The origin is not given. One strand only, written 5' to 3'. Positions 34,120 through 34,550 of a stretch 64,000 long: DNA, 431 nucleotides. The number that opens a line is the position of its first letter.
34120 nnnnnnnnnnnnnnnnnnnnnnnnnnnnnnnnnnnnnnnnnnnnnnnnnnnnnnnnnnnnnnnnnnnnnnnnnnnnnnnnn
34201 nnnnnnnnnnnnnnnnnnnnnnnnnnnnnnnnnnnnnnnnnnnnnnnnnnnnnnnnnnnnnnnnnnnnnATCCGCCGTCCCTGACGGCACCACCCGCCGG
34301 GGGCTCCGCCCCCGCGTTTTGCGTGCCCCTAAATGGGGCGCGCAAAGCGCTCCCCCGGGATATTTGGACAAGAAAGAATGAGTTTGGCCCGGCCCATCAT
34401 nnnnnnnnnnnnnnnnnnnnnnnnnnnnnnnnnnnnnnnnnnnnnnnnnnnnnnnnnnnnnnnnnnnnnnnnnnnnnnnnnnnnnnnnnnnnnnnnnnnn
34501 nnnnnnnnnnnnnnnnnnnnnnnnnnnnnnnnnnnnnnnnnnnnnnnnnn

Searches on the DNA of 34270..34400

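Call 13: search_rna_families(source=window, start=34270, end=34400, threshold=evalue, max_evalue=1, show_alignments=2)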
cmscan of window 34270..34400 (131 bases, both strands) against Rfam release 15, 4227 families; matches with E-value up to 1: 4.
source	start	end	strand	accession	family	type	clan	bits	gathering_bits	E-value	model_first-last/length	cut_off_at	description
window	34299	34350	+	RF01740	gyrA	Cis-reg;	-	22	45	0.0015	7-73/88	no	gyrA RNA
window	34270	34354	+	RF02809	RsmW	Gene; sRNA;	CL00106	16.4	52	0.51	32-124/124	5'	RsmW RNA family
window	34270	34374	-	RF02809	RsmW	Gene; sRNA;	CL00106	15.9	52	0.64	1-111/124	3'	RsmW RNA family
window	34270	34355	+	RF00629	P24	Gene;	-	11.4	100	0.28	39-255/255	5'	Pseudomonas sRNA P24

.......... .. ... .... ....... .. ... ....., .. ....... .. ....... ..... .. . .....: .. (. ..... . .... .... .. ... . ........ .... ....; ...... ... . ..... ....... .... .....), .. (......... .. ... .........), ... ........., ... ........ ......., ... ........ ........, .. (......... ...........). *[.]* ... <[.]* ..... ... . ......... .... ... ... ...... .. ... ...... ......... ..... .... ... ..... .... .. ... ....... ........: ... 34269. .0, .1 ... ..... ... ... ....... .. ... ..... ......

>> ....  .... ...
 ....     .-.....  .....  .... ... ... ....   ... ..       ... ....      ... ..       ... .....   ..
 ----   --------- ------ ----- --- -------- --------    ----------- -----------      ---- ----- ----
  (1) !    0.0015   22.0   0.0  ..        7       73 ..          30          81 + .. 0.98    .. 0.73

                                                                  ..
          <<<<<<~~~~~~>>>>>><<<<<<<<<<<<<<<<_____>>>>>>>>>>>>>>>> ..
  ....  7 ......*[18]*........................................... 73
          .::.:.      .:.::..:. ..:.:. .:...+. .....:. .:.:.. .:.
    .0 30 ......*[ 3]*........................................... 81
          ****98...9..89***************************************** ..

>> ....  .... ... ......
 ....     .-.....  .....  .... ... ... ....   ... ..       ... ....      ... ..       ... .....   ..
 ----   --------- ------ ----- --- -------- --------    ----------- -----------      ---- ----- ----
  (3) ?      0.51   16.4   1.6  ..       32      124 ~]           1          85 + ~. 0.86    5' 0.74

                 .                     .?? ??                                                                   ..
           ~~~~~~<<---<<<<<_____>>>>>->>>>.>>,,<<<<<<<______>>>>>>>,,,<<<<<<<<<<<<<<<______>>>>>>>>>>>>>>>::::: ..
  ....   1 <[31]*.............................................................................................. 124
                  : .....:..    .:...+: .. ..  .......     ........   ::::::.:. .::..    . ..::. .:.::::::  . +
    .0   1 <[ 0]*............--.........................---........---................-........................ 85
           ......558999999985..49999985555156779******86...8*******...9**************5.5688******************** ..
